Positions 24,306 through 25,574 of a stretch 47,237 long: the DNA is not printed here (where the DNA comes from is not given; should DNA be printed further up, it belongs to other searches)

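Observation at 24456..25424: Orphan HslV/proteasome-beta-like Ntn-hydrolase with no propeptide, an internal insertion and a roughly 100 aa C-terminal extension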

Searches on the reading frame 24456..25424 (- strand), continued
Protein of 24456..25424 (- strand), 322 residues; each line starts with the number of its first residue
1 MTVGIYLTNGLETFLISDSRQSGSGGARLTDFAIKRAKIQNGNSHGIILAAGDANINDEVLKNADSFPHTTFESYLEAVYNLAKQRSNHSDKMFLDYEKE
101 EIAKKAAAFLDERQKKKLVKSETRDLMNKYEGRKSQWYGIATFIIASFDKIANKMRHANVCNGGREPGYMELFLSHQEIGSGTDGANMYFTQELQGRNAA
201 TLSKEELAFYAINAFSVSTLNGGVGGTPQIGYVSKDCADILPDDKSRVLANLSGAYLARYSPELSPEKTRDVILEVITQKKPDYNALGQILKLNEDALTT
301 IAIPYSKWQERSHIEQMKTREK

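Call 36: search_solved_structures(query=A2, max_evalue=10, show_alignments=4)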
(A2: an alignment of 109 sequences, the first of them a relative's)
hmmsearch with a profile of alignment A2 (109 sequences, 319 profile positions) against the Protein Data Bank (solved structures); distinct sequences matched with E-value up to 10: 15.
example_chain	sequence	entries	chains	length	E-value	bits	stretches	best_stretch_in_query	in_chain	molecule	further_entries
8vd6_A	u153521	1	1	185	0.029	16.9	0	257-293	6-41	CAP REPEAT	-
1rr8_C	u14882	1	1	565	0.11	15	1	56-172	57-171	DNA topoisomerase I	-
5eoa_A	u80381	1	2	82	0.13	14.7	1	246-309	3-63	Optineurin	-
5eof_A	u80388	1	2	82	0.15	14.6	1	246-309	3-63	Optineurin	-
8oix_L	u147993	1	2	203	0.35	13.4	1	138-238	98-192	Proteasome subunit beta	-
8p0t_L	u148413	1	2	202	0.37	13.3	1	138-238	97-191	Proteasome subunit beta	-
9dm3_A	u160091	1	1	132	0.65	12.5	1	47-134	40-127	naphthalenediimide binding protein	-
8cyk_B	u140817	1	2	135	0.85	12.1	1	59-154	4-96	HALC1_878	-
6xxv_C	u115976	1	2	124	1.6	11.2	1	63-154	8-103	S2_1.2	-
8hlk_A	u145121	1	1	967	2.4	10.6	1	22-107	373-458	Microcystin synthetase B (Fragment)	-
2fji_1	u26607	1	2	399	3.2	10.2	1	41-107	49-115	Exocyst complex component SEC6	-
5tgw_A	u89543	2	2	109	6.1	9.3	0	66-126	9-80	PS1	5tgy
9s4q_Mt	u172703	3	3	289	7.8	8.9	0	64-118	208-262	Kinetochore-associated protein MTW1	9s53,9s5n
1rrj_A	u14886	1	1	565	8.6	8.8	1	56-172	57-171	DNA topoisomerase I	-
1nh3_A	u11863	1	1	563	9.2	8.7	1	56-172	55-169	DNA topoisomerase I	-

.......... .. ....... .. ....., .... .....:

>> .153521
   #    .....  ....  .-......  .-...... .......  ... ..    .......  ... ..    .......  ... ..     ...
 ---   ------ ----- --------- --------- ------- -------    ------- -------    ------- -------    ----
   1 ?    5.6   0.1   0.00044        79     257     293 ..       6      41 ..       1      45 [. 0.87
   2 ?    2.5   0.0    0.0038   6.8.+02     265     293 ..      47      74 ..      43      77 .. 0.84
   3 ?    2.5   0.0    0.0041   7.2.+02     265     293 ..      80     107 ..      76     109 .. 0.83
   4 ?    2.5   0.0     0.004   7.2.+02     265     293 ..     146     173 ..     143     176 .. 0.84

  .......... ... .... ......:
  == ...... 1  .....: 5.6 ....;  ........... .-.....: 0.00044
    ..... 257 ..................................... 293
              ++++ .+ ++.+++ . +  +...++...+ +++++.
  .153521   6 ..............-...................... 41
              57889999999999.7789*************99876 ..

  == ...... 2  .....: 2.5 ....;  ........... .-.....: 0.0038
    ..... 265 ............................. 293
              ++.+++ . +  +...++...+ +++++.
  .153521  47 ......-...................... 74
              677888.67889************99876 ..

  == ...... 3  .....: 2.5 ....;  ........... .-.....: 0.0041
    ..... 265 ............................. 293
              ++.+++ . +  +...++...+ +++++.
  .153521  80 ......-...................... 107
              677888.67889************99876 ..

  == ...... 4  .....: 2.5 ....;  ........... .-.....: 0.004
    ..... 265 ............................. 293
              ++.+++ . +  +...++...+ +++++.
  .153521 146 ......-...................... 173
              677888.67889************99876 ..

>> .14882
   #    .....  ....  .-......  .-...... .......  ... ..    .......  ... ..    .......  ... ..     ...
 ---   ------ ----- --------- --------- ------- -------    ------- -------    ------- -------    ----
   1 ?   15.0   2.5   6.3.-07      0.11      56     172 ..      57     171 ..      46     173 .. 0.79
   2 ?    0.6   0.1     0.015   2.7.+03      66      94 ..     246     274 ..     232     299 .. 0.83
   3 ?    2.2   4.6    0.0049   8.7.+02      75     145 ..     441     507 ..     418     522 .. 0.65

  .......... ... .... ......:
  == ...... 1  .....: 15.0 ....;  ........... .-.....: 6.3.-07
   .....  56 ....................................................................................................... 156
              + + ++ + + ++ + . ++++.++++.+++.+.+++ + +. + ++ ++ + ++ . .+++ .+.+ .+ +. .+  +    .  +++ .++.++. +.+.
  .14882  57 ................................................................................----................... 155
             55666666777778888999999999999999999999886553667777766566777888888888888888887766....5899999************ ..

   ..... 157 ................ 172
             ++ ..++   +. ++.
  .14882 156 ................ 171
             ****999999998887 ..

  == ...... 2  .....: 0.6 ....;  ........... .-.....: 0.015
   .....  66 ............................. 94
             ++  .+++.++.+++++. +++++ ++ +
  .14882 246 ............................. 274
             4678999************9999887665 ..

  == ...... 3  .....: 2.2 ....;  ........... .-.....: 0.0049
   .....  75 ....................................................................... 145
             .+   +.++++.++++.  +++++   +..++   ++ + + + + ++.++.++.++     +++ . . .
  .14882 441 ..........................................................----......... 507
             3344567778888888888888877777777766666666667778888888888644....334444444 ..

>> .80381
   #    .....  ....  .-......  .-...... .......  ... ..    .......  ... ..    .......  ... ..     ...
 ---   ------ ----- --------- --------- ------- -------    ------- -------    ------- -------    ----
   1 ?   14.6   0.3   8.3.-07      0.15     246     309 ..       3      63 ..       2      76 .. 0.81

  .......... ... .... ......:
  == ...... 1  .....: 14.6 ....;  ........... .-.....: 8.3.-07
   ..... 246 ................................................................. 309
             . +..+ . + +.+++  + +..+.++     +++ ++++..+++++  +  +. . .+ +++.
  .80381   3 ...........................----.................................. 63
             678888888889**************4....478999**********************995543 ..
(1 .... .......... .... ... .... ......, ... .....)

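Call 37: search_protein_families(library=pfam, alignment_id=A2, max_evalue=1)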
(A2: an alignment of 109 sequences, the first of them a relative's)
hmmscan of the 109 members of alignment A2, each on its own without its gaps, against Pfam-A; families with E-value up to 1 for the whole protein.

A. member 1, P0001 (322 aa): 0 families

B. families by the number of members that match (of 109 scanned): 126 families (the first 25 are shown)
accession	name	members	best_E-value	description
PF00227.31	Proteasome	6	0.00024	Proteasome subunit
PF20737.2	Glyco_hydro127C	5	0.053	Glycoside hydrolase family 127 C-terminal domain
PF05335.18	DUF745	4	0.11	Protein of unknown function (DUF745)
PF13645.11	YkuD_2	3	0.024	L,D-transpeptidase catalytic domain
PF18340.7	TraI_2B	2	0.018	DNA relaxase TraI 2B/2B-like domain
PF07586.16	HXXSHH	2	0.047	Protein of unknown function (DUF1552)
PF06046.19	Sec6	1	0.0028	Exocyst complex component Sec6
PF14611.13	KH_SLS1_1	1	0.0037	SLS1 protein first KH domain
PF16527.11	CpxA_peri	1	0.004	Two-component sensor protein CpxA, periplasmic domain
PF09738.14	LRRFIP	1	0.0062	LRRFIP family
PF23613.1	ELP3_N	1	0.0076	ELP3 N-terminal domain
PF20653.3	COG6_C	1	0.0092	Conserved Oligomeric Golgi complex subunit 6, C-terminal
PF13443.12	HTH_26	1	0.0093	Cro/C1-type HTH DNA-binding domain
PF02940.20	mRNA_triPase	1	0.0094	mRNA capping enzyme, beta chain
PF20075.5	DUF6471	1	0.0097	Domain of unknown function (DUF6471)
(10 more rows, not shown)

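Call 38: find_homologous_proteins(query=A2, max_evalue=0.1)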
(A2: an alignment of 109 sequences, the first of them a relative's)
Query A2 (109 sequences) (322 aa, profile of the alignment): 17 proteins with E <= 0.1 among 8000 candidates.
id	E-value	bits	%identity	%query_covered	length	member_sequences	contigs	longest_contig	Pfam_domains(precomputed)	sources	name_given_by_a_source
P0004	2.7e-127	443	38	97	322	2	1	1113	-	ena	-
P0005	3.2e-126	439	38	97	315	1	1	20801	-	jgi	jgi:hypothetical protein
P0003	2.8e-125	436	39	98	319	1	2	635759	-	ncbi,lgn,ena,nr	ncbi:MAG: hypothetical protein KAT77_04530 [Nanoarchaeota archaeon]|nr:hypothetical protein [Nanoarc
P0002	3.7e-123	429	41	97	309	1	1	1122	-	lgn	-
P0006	2.5e-119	416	38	97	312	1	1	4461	-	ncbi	-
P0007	2.4e-113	397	37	97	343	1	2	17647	-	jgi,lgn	-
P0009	1.0e-105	372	38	97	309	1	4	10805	-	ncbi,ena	-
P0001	6.6e-100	353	100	100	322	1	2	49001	-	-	-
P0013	3.9e-94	334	32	96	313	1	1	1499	-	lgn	-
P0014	7.6e-80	287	28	97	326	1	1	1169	-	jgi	jgi:hypothetical protein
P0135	1.3e-60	223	26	72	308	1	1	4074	-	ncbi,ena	-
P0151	3.6e-55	206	23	80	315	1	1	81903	-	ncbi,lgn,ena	-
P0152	1.6e-54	203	23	81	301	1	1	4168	-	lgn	-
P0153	9.9e-54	201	24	91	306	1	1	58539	-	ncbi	-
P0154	1.9e-51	193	27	88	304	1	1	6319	-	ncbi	-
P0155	2.8e-51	193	25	77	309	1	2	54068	-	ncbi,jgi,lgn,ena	-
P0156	2.6e-36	144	21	69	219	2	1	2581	-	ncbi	ncbi:MAG: hypothetical protein AABY26_00080, partial [Nanoarchaeota archaeon]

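Call 42: find_related_loci(query=A3, collection=genome_contigs, flank=10000)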
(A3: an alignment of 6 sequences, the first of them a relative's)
Query A3 (322 aa) in genome_contigs; peptide patterns used: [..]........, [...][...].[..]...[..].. (x = any residue, [..] = any of these).
61 stretches matched a pattern; 6 encode a relative of the query (tblastn E <= 1e-3); 6 distinct loci.
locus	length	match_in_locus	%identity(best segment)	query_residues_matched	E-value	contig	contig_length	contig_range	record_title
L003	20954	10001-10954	38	1-322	7e-63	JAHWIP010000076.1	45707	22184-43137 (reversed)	MAG: Candidatus Woesearchaeota archaeon isolate YT2_088 k127_57608607, whole genome shotgun sequence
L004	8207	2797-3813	35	1-313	1e-57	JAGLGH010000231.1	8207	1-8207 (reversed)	MAG: Nanoarchaeota archaeon isolate RS_10_27 ROV157_10.bin.27.fa_231, whole genome shotgun sequence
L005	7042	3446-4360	34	1-313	5e-57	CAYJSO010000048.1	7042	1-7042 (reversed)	MAG TPA_asm: uncultured Methanosarcinales archaeon isolate ERP125453_co1_298 genome assembly, contig: NODE_13560_length_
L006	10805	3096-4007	38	1-313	2e-53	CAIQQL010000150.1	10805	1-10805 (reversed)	uncultured archaeon isolate AlinenSediments_bin-4957 genome assembly, contig: bin-4957:150/154, whole genome shotgun seq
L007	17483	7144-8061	35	1-313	2e-54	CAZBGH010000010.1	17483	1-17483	MAG TPA_asm: uncultured Methanosarcinales archaeon isolate binchicken_co21_254 genome assembly, contig: NODE_1881_length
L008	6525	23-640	35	114-320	2e-37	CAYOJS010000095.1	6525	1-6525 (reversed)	MAG TPA_asm: uncultured Methanosarcinales archaeon isolate SRP050083_co3_649 genome assembly, contig: NODE_14218_length_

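Call 65: search_protein_families(library=padloc, proteins=[window:24456-25424:-], max_evalue=0.01)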
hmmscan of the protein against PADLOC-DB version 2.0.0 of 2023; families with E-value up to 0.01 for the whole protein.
window:24456-25424:- (322 aa): 0 families

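Call 73: fold_search(model_id=the predicted structure, library=viral)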
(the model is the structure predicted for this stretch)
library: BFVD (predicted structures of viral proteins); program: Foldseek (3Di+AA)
matches with E <= 10: 228; with E <= 0.001: 19
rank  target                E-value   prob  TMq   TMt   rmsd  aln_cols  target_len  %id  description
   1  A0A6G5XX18            1.9e-06  1.00  0.41  0.69   7.4       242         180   13  (no name in the UniProt tables at hand)
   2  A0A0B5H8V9            3.1e-06  1.00  0.42  0.73   7.5       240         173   12  Uncharacterized protein [Vibrio phage phi 3]
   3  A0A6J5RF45            4.1e-06  1.00  0.41  0.65   7.7       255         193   12  Uncharacterized protein [uncultured Caudovirales phage]
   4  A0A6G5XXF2            5.1e-06  1.00  0.38  0.56  14.7       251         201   14  (no name in the UniProt tables at hand)
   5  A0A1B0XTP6            9.4e-06  1.00  0.39  0.62  11.4       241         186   13  (no name in the UniProt tables at hand)
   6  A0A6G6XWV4            2.4e-05  1.00  0.39  0.54   8.9       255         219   16  (no name in the UniProt tables at hand)
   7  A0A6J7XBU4            3.0e-05  1.00  0.41  0.63   7.3       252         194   10  HslV ATP-dependent protease HslVU (ClpYQ), peptidase subunit [uncultured Caudovirales phage]
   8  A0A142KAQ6            4.0e-05  1.00  0.46  0.51   6.1       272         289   11  Uncharacterized protein [Gordonia phage Nymphadora]
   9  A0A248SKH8            8.2e-05  1.00  0.36  0.58  11.9       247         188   12  (no name in the UniProt tables at hand)
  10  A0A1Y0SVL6            1.1e-04  1.00  0.35  0.51   8.2       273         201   12  Uncharacterized protein [Pseudomonas phage Noxifer]
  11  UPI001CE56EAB         1.2e-04  1.00  0.35  0.54  12.2       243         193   12  (no name look-up for this kind of identifier)
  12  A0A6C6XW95            1.3e-04  1.00  0.38  0.60   6.5       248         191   14  (no name in the UniProt tables at hand)
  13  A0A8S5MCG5            1.5e-04  1.00  0.41  0.66   7.0       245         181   11  Proteasome subunit, ANCESTRAL, PROTEASOME, BETA-SUBUNIT, 20S [Podoviridae sp. ct53O25]
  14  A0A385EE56            2.5e-04  1.00  0.29  0.56   8.5       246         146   13  Proteasome subunit beta [Caulobacter phage CcrBL9]
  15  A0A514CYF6            2.6e-04  1.00  0.31  0.58   6.5       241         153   12  (no name in the UniProt tables at hand)
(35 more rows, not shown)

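Call 75: list_cluster_members(proteins=[P0003, P0006, P0009, P0135, P0151, P0153, P0154, P0155, P0156, P0005])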
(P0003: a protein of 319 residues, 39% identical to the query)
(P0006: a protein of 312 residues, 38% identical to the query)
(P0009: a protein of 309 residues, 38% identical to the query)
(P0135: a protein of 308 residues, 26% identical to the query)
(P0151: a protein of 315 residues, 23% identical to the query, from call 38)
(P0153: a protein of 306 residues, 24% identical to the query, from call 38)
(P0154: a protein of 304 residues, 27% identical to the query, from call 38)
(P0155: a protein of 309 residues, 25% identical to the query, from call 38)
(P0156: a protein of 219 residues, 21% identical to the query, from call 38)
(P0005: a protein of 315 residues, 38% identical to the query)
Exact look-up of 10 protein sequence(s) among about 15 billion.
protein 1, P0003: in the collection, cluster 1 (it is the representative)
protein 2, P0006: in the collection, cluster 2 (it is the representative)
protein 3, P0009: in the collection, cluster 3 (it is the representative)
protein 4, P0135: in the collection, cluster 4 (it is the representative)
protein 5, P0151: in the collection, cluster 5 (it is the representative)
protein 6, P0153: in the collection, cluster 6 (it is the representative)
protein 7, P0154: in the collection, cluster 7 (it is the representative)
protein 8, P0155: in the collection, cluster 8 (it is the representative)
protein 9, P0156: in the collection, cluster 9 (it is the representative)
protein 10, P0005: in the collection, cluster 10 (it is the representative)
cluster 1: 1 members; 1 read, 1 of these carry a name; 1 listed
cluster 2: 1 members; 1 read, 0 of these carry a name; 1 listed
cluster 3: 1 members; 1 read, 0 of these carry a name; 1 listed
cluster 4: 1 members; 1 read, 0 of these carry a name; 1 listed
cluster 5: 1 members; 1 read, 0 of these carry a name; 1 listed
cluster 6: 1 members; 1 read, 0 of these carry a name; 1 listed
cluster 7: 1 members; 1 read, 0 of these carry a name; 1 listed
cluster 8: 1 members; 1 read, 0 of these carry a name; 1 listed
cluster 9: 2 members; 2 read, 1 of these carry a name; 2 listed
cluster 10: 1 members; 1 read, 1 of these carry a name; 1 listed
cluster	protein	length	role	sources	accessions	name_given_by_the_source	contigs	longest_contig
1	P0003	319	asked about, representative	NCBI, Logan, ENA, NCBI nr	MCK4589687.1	MAG: hypothetical protein KAT77_04530 [Nanoarchaeota archaeon] | hypothetical protein [Nanoarchaeota archaeon]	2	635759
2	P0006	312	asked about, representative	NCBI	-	-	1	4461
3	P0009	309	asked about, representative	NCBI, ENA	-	-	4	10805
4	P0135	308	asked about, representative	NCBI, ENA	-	-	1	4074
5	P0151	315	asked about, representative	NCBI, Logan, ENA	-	-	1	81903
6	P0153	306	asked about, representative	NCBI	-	-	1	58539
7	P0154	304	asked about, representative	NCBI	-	-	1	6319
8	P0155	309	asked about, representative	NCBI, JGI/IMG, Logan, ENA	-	-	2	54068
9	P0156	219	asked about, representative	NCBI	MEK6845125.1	MAG: hypothetical protein AABY26_00080, partial [Nanoarchaeota archaeon]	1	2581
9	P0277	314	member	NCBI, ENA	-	-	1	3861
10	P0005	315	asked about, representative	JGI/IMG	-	hypothetical protein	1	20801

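Call 76: find_encoding_contigs(protein=P0151, flank=6000, max_places=2)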
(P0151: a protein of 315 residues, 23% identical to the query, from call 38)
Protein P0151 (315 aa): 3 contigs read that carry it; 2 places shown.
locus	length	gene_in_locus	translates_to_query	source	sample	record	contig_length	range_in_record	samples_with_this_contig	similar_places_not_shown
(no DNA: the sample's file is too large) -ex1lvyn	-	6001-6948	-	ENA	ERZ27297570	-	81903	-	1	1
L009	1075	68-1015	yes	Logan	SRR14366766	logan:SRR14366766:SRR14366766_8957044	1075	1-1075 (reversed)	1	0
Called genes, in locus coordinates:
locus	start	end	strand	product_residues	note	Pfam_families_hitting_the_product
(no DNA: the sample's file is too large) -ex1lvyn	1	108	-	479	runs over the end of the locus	PF01916:DS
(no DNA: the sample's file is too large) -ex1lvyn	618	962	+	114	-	-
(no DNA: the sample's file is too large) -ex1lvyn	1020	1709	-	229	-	-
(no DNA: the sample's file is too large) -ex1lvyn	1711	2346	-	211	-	-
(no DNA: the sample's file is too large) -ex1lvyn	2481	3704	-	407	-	PF04055:Radical_SAM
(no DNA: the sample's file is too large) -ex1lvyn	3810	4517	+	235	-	PF22090:Gins51_C (weak)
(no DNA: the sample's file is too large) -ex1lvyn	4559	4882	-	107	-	-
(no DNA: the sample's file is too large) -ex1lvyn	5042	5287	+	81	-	-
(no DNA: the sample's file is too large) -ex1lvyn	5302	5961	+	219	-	PF05430:Methyltransf_30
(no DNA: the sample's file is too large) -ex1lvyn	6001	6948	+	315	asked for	-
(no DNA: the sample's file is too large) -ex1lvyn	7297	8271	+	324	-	PF02661:Fic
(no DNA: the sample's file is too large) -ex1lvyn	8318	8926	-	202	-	PF01636:APH (faint), PF06293:Kdo (weak), PF01163:RIO1, PF00069:Pkinase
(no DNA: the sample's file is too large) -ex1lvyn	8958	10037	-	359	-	-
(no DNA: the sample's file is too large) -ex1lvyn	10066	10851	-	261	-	-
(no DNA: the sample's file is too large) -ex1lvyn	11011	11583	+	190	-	-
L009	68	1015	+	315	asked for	-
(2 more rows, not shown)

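Call 77: find_encoding_contigs(protein=P0155, flank=6000, max_places=2)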
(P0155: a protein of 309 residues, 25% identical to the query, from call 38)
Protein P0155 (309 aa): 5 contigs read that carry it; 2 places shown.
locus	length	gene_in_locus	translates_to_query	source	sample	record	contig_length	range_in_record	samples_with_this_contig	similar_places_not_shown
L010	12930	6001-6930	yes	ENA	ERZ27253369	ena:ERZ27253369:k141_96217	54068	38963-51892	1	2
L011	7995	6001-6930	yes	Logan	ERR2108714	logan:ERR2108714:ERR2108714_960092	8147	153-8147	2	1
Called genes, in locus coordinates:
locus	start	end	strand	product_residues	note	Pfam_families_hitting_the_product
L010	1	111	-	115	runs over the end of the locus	PF02661:Fic (weak)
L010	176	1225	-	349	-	PF01259:SAICAR_synt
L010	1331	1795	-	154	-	-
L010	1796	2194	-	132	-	-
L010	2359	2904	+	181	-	PF00827:Ribosomal_L15e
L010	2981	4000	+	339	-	PF07894:SACK1 (weak), PF13091:PLDc_2, PF24217:DUF7436 (faint), PF00614:PLDc (faint), PF13091:PLDc_2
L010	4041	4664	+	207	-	-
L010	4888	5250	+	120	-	PF03819:MazG (weak)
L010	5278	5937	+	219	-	PF05430:Methyltransf_30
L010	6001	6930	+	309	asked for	-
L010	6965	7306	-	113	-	-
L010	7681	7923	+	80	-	-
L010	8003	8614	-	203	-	PF00069:Pkinase, PF01163:RIO1, PF06293:Kdo (faint), PF03109:ABC1 (weak)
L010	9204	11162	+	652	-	PF01136:Peptidase_U32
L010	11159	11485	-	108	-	PF00085:Thioredoxin, PF04756:OST3_OST6 (weak), PF13098:Thioredoxin_2, PF13905:Thioredoxin_8 (faint)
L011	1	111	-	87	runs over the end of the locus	?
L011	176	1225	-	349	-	PF01259:SAICAR_synt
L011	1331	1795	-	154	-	-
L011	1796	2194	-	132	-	-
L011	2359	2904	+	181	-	PF00827:Ribosomal_L15e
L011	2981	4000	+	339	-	PF07894:SACK1 (weak), PF13091:PLDc_2, PF24217:DUF7436 (faint), PF00614:PLDc (faint), PF13091:PLDc_2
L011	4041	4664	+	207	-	-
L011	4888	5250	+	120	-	PF03819:MazG (weak)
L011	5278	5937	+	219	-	PF05430:Methyltransf_30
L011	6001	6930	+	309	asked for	-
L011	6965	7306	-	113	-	-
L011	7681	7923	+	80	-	-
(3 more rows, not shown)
